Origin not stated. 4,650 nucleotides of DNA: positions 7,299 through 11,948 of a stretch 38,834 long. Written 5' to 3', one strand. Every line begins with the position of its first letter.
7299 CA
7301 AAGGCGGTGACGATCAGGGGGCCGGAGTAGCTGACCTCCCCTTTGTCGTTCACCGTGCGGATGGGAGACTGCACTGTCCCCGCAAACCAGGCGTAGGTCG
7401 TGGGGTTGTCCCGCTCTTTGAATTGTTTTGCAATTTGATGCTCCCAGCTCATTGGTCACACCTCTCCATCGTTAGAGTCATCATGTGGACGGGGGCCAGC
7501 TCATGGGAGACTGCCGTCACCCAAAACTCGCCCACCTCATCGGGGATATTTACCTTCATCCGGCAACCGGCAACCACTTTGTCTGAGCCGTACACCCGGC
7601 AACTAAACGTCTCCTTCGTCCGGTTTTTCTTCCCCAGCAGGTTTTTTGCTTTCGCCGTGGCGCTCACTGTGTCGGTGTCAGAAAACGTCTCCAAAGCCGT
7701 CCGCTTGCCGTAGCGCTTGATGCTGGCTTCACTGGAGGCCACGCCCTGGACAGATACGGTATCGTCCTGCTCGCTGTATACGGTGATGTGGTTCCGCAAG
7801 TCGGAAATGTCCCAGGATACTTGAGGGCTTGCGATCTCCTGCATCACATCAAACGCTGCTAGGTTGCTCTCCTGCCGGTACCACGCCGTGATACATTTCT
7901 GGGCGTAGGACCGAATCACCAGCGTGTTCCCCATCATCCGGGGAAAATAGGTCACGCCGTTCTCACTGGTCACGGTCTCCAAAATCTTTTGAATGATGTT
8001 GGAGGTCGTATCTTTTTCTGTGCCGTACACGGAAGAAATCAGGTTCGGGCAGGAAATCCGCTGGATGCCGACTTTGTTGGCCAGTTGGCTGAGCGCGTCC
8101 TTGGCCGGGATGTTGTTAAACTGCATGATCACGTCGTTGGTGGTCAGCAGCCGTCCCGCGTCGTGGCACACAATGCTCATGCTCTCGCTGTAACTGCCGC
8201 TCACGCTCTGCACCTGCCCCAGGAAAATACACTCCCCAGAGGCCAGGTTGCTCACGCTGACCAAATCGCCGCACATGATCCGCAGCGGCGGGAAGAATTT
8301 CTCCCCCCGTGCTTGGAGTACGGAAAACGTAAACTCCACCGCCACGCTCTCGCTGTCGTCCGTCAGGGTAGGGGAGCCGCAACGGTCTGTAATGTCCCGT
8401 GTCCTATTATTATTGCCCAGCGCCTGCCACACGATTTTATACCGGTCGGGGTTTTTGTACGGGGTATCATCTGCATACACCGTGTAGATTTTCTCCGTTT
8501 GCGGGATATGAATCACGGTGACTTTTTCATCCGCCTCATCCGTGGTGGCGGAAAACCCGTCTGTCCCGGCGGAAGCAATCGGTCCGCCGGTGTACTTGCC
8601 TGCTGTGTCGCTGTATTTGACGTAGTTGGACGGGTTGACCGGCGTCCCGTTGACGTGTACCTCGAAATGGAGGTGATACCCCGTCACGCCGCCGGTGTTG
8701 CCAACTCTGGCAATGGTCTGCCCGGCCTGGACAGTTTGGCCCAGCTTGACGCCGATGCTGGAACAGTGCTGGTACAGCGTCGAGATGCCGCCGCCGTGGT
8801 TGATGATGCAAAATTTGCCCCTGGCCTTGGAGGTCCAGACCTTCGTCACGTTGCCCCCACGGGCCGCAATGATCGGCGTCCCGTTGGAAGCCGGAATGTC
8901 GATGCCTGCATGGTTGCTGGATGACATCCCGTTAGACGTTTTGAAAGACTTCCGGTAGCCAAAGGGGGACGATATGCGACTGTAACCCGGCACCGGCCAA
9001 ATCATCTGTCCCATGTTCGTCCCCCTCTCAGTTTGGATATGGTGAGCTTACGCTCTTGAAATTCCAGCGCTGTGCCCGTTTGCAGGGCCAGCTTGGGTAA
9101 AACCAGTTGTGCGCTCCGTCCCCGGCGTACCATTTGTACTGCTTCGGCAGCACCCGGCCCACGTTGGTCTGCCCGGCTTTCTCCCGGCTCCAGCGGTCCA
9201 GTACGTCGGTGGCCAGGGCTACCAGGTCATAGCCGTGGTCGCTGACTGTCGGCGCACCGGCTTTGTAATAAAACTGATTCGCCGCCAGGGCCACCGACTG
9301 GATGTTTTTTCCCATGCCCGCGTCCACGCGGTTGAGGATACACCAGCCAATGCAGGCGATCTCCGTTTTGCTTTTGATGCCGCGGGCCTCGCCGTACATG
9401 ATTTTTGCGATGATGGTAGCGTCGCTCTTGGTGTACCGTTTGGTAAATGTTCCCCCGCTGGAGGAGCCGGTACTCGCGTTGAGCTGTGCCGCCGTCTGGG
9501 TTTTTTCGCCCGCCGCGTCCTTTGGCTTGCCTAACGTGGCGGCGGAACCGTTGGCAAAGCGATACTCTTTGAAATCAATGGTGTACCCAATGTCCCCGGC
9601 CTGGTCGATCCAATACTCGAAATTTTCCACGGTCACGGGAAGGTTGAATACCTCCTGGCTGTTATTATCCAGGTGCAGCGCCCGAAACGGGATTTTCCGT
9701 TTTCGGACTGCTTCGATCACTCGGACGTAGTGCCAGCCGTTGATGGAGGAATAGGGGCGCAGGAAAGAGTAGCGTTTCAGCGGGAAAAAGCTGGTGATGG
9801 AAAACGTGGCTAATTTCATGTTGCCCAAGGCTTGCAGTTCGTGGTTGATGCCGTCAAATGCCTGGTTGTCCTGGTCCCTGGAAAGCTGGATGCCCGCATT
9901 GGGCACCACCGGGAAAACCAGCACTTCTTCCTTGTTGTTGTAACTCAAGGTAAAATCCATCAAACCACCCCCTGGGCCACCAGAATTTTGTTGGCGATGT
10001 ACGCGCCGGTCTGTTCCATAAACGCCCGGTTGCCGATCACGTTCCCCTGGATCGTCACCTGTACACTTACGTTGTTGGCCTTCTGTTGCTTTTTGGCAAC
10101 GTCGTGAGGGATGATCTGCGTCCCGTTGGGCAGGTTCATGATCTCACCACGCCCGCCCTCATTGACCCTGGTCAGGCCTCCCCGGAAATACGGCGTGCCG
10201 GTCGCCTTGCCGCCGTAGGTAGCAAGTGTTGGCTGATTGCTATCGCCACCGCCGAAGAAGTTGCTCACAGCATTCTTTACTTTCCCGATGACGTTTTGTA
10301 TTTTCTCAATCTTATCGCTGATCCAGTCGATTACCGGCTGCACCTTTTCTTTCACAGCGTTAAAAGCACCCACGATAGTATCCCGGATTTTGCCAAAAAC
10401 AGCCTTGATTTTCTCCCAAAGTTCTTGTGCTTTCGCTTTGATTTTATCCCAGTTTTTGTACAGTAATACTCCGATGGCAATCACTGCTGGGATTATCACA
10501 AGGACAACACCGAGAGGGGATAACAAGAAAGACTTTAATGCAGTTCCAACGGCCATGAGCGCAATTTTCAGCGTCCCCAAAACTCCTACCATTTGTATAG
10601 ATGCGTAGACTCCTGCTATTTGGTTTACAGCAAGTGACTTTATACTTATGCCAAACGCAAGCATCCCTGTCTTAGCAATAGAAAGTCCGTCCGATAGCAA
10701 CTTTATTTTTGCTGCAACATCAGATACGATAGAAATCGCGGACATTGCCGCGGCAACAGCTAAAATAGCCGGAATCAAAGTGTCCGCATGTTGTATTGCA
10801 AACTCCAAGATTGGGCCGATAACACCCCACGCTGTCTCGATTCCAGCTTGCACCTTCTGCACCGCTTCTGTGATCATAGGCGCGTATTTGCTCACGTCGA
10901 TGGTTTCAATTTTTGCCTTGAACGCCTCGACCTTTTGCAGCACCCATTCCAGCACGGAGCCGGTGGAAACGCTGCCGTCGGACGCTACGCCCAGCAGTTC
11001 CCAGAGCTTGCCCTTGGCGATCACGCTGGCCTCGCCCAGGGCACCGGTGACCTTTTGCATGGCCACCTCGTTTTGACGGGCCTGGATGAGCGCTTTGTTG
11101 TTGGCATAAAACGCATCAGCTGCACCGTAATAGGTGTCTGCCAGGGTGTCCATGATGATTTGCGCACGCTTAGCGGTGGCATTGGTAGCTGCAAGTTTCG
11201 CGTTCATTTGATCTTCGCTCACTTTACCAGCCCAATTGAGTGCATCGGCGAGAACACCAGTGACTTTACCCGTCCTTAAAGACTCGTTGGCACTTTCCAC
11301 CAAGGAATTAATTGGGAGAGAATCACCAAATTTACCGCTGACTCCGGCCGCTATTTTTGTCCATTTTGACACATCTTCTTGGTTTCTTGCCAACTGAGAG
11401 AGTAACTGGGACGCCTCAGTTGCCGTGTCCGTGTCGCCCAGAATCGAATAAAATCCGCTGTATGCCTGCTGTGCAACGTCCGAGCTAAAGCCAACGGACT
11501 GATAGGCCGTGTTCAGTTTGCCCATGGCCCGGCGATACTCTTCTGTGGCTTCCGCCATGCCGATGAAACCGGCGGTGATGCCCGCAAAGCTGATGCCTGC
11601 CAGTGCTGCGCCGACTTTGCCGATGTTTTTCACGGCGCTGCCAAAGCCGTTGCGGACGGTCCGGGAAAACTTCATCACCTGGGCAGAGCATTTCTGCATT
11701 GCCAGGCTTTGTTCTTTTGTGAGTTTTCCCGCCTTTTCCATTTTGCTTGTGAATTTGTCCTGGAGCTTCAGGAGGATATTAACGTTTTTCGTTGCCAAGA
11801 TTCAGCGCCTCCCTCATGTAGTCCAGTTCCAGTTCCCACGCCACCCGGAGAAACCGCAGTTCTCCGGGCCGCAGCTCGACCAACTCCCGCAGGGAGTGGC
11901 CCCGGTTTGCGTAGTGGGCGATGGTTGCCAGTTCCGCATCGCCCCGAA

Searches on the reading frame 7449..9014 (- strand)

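Call 66: search_protein_families(library=phrogs, max_evalue=0.00001, proteins=[window:7449-9014:-])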
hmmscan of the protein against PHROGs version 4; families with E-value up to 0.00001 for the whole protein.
window:7449-9014:- (521 aa): 25 families
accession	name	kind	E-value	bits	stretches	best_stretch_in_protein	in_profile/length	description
phrog_400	-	tail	7.2e-45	155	1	179-518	8-337/654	tail protein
phrog_6700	-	lysis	6e-27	94.1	1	14-221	2608-2817/2898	endolysin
phrog_7767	-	other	3.9e-26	93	1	13-137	5-124/194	metallo-endopeptidase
phrog_3578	-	lysis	1.8e-21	78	1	3-138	206-362/405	endolysin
phrog_16615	-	other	1.8e-21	77.5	1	31-137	415-522/529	peptidase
phrog_14988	-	other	2.5e-21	77.6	1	13-139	15-146/272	peptidase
phrog_10030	-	tail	3.1e-18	65.5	1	30-131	1908-2017/2105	tail length tape measure protein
phrog_880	-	lysis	1.7e-17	65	1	10-121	13-121/435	endolysin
phrog_8537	-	unknown function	5.3e-17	63.2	1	29-160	10-147/384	-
phrog_37190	-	other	7e-17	62.7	1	14-132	123-238/244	peptidase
phrog_28672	-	other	3.2e-16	59.9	1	33-122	286-376/397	metallo-endopeptidase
phrog_21656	-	other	3.6e-16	59.4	1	26-133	628-744/1022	peptidase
phrog_1067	-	head and packaging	6.8e-16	58.9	1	30-136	757-867/991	minor head protein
phrog_3084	-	lysis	2.1e-15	57.7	1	4-123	2-120/468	endolysin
phrog_4070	-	tail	8.7e-15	54.9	1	29-143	619-740/989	tail length tape measure protein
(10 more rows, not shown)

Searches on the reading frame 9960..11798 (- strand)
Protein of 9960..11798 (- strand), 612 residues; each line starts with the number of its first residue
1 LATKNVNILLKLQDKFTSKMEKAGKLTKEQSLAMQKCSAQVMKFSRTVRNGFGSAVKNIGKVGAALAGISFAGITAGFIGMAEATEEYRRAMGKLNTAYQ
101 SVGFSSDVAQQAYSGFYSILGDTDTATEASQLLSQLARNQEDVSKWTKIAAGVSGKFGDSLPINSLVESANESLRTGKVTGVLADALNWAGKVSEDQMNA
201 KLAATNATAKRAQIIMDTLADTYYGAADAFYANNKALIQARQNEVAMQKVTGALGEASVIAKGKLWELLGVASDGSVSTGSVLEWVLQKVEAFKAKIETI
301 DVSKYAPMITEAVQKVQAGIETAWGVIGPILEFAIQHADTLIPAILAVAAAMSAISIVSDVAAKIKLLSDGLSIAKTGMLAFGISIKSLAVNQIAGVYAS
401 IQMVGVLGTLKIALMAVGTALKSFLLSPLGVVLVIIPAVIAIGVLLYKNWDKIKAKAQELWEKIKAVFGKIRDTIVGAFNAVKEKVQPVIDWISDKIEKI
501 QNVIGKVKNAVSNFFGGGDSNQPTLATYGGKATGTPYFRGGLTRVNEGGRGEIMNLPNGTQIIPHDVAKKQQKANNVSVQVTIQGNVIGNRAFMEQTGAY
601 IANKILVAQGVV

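Call 66: search_protein_families(library=phrogs, max_evalue=0.00001, proteins=[window:9960-11798:-])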
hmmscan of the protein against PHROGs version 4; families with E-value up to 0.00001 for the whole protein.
window:9960-11798:- (612 aa): 13 families
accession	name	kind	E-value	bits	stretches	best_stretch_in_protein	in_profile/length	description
phrog_23464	-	unknown function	1.8e-66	226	1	73-372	169-441/539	-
phrog_7972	-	unknown function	6.1e-26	92.5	1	493-610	580-685/687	-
phrog_1535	-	tail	1.9e-16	60.5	1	12-517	507-922/1152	tail length tape measure protein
phrog_58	-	tail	6.2e-15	55.7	1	5-470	268-669/1544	tail length tape measure protein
phrog_991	-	tail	3.6e-11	42.4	1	7-516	216-801/1966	tail length tape measure protein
phrog_8462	-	tail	5.3e-11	43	1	338-514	240-388/672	tail length tape measure protein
phrog_5690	-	unknown function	9.4e-11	42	1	308-520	463-661/907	-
phrog_4200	-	tail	7.1e-10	39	1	404-515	185-297/732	tail length tape measure protein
phrog_1272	-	tail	1.4e-09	37.3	1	26-512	356-748/1606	tail length tape measure protein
phrog_28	-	tail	1.1e-08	35.1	1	9-584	368-741/1228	tail length tape measure protein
phrog_3336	-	tail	2.1e-08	34.3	1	349-501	272-425/1051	tail length tape measure protein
phrog_167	-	tail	3.2e-08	32.8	1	450-565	956-1072/1555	tail length tape measure protein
phrog_17020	-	unknown function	4.4e-08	33.7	1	423-505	17-109/353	-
